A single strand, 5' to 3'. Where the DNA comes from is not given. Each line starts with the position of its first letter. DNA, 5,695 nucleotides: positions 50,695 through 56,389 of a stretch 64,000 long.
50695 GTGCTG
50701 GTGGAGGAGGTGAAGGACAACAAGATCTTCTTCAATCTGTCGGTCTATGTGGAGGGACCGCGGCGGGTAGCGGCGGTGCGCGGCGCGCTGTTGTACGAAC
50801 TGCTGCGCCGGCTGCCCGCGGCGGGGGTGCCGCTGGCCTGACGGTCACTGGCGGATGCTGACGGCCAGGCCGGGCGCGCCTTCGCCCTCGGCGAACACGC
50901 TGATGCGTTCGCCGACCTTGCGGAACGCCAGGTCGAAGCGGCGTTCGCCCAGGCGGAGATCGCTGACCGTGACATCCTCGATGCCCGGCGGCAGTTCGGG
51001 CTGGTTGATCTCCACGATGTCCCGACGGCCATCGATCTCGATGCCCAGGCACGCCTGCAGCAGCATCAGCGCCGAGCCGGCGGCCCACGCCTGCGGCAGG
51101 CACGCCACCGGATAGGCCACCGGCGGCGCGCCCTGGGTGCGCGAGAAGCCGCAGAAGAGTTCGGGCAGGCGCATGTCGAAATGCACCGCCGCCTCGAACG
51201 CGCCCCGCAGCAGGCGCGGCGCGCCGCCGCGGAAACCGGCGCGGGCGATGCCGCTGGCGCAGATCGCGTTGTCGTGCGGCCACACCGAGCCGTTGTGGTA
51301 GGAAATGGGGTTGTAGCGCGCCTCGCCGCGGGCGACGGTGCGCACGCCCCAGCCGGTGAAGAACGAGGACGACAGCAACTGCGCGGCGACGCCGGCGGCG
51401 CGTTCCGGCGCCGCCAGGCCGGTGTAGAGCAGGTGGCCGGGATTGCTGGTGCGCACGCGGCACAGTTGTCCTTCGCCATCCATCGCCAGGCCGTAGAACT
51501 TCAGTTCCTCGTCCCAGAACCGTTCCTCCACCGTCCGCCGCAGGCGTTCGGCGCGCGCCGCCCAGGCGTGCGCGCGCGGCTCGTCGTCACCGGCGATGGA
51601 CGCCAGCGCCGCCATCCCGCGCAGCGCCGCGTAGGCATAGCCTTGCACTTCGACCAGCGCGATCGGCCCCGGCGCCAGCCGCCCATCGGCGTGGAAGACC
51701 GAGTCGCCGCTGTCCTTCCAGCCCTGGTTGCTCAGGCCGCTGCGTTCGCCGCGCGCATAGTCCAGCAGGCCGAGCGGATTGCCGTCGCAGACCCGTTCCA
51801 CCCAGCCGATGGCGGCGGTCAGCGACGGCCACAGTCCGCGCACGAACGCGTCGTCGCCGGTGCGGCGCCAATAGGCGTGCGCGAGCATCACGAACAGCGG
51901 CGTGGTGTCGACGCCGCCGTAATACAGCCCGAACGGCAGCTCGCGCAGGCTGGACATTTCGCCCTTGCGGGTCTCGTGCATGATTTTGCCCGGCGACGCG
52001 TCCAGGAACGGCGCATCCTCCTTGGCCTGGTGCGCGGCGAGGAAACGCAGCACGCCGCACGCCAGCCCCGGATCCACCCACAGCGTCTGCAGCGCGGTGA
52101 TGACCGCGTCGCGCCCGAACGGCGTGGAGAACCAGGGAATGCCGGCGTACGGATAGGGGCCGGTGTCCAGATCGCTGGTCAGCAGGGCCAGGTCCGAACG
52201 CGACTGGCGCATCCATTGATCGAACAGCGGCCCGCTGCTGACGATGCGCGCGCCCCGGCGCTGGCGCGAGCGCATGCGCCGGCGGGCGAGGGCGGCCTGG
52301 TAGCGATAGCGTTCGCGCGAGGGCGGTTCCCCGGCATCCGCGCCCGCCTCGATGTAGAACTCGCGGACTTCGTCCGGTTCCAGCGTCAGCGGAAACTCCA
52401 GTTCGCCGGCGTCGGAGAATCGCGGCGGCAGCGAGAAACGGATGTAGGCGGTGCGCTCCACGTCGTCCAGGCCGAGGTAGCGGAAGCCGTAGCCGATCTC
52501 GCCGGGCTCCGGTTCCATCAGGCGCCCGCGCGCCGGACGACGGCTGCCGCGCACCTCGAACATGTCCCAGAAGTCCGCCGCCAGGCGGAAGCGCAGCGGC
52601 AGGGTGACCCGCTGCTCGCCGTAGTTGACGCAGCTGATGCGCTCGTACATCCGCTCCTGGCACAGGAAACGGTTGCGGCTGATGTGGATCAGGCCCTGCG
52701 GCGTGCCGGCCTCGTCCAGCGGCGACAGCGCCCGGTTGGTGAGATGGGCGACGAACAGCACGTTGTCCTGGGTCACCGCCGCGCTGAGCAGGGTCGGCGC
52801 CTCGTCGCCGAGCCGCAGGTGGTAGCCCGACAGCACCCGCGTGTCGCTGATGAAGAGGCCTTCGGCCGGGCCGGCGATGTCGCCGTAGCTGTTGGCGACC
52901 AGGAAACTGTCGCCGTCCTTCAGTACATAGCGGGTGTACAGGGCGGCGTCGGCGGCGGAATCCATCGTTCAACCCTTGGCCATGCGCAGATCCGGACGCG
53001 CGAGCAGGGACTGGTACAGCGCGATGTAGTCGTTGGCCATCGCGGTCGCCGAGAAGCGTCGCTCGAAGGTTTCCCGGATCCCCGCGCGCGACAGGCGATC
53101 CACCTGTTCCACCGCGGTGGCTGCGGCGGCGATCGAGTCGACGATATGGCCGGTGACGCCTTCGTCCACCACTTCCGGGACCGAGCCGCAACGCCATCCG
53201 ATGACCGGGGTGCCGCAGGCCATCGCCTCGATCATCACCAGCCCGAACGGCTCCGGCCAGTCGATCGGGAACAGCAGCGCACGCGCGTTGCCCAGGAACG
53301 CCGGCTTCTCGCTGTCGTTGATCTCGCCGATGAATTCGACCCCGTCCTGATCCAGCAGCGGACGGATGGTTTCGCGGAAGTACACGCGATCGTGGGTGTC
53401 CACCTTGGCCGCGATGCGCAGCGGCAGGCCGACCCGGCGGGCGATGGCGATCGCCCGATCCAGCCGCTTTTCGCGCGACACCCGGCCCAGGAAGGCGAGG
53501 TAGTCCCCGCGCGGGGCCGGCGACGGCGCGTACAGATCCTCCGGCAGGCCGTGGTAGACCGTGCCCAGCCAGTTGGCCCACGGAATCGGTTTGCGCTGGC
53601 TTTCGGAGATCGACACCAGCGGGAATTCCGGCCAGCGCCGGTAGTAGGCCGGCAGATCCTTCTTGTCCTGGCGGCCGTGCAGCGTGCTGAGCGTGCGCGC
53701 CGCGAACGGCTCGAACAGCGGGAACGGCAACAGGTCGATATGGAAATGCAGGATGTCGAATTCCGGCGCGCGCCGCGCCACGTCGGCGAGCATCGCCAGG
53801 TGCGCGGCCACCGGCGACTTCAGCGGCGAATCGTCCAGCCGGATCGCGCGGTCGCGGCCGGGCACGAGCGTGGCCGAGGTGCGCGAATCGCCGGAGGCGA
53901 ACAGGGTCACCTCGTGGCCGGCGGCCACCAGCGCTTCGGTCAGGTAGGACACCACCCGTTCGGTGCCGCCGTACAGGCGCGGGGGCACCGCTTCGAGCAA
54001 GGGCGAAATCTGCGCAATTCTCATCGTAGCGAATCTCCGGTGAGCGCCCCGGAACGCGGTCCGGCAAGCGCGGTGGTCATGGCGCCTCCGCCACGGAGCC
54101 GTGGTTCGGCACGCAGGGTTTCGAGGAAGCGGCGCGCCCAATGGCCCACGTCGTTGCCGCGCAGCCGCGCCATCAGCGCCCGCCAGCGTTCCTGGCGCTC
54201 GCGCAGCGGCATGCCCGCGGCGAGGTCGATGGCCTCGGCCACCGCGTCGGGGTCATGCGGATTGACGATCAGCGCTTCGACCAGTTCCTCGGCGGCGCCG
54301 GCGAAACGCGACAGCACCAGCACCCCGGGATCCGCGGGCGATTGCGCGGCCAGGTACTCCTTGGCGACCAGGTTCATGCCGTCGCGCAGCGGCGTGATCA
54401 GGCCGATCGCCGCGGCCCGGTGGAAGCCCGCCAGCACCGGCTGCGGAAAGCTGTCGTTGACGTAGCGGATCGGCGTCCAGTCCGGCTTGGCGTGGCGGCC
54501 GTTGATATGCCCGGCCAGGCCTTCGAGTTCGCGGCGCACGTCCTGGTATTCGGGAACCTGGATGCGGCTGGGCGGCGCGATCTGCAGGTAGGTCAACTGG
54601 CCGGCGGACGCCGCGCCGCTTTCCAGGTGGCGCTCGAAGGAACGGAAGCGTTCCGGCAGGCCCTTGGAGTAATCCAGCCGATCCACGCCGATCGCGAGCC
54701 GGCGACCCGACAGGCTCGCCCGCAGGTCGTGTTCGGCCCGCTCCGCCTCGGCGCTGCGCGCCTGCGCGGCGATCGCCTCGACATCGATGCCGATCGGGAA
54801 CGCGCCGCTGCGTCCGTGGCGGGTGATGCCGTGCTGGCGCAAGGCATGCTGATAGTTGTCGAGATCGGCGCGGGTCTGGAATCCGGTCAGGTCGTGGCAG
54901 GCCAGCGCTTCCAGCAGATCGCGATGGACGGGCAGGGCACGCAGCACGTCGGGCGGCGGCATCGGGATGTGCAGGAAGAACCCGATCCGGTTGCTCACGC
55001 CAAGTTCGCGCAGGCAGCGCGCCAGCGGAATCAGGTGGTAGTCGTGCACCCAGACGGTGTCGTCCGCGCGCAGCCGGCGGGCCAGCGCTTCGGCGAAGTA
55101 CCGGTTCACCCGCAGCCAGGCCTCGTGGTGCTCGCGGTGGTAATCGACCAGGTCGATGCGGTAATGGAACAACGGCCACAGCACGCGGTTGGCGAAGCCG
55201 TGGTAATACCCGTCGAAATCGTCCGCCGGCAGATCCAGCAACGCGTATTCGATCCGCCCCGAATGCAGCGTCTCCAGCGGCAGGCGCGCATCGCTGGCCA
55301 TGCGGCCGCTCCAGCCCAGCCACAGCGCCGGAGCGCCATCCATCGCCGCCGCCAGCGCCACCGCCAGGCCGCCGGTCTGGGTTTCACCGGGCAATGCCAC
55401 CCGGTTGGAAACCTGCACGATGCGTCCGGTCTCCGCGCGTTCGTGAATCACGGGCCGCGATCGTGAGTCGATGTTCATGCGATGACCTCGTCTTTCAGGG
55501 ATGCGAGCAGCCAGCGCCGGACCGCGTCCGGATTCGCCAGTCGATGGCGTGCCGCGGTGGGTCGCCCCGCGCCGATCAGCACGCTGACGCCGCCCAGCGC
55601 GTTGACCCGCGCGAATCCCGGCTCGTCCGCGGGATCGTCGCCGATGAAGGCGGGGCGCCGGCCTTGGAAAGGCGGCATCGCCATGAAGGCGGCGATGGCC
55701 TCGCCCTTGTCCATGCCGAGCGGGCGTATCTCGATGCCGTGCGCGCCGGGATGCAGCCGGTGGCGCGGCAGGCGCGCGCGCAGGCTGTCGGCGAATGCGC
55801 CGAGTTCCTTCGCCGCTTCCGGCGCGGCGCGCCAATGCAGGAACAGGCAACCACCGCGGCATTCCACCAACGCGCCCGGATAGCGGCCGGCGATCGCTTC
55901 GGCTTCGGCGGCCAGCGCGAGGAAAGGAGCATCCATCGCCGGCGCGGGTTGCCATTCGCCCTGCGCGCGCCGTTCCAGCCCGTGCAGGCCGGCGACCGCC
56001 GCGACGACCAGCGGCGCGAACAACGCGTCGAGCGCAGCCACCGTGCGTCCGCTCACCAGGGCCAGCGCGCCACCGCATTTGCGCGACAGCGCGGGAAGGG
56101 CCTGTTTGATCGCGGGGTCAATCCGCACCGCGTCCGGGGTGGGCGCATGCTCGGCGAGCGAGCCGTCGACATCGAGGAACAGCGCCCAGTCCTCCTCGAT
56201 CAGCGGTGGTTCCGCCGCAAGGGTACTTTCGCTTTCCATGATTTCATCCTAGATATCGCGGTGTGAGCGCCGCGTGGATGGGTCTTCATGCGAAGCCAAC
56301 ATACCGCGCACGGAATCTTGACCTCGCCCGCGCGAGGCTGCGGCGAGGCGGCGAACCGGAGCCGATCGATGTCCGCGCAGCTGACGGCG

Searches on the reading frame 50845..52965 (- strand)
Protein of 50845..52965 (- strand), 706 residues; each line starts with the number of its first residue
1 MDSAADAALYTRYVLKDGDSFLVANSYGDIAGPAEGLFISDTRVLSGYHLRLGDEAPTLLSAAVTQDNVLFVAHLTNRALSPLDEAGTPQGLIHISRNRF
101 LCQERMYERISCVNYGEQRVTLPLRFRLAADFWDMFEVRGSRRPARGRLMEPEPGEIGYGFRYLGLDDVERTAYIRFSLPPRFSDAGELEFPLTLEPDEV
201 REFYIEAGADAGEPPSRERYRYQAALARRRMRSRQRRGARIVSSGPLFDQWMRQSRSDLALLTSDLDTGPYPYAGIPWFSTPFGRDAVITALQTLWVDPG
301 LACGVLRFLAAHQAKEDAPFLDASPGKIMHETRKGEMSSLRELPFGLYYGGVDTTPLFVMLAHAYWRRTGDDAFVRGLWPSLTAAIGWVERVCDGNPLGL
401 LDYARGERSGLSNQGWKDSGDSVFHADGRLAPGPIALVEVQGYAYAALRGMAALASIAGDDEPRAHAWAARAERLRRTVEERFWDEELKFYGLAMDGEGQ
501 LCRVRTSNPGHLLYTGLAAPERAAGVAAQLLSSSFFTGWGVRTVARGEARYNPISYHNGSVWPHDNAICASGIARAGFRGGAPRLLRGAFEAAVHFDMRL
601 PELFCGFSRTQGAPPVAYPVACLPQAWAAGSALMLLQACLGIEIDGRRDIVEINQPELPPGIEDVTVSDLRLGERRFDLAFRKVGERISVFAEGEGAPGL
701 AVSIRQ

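Call 45: search_protein_families(library=pfam, max_evalue=0.0001, proteins=[window:50845-52965:-])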
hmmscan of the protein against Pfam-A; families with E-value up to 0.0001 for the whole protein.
window:50845-52965:- (706 aa): 4 families
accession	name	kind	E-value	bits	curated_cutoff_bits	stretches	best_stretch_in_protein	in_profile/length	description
PF14742.11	GDE_N_bis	-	4.8e-51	173.7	22.1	1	15-205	1-193/194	N-terminal domain of (some) glycogen debranching enzymes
PF22422.2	MGH1-like_GH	-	7e-28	98.6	27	1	286-591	8-326/356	Mannosylglycerate hydrolase MGH1-like glycoside hydrolase domain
PF06202.20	GDE_C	-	1.8e-09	37.4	21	1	273-564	19-298/367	Amylo-alpha-1,6-glucosidase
PF17389.8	Bac_rhamnosid6H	-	2.9e-07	30.5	24.5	1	355-487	100-217/339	Bacterial alpha-L-rhamnosidase 6 hairpin glycosidase domain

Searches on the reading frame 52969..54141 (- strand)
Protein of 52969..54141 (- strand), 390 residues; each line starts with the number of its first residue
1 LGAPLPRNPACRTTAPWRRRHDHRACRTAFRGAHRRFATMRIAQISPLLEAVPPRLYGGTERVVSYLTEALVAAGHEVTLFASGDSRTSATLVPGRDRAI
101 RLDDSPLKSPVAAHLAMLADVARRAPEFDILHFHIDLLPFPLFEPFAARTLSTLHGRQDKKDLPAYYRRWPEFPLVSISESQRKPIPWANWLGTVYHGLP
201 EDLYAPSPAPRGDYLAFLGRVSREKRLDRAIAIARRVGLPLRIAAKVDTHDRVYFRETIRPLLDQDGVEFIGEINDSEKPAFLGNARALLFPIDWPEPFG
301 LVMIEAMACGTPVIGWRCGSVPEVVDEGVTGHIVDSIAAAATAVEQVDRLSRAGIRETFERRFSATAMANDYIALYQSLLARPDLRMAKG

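Call 45: search_protein_families(library=pfam, max_evalue=0.0001, proteins=[window:52969-54141:-])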
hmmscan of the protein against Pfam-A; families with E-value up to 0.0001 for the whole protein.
window:52969-54141:- (390 aa): 4 families
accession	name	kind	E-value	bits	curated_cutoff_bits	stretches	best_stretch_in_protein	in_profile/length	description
PF00534.26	Glycos_transf_1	-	4.9e-23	82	26.4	1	213-351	16-156/172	Glycosyl transferases group 1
PF13692.12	Glyco_trans_1_4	-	6.9e-19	68.9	27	1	214-346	3-138/142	Glycosyl transferases group 1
PF13439.12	Glyco_transf_4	-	4.5e-11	43.5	28.5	1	57-169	1-116/170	Glycosyltransferase Family 4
PF13579.12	Glyco_trans_4_4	-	5.9e-08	33.7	29.7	1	58-147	1-89/158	Glycosyl transferase 4-like domain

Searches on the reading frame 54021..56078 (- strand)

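Call 45: search_protein_families(library=pfam, max_evalue=0.0001, proteins=[window:54021-56078:-])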
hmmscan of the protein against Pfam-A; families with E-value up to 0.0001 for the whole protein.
window:54021-56078:- (685 aa): 1 family
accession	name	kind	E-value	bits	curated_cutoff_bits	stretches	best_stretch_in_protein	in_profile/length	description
PF00982.27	Glyco_transf_20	-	3.5e-107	359.5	32.5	1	232-655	28-471/473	Glycosyltransferase family 20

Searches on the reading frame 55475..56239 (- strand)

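Call 45: search_protein_families(library=pfam, max_evalue=0.0001, proteins=[window:55475-56239:-])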
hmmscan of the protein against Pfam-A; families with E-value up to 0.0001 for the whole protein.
window:55475-56239:- (254 aa): 1 family
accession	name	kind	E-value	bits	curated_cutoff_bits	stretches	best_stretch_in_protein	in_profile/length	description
PF02358.22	Trehalose_PPase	-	4.8e-25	88.5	27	1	21-235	1-232/235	Trehalose-phosphatase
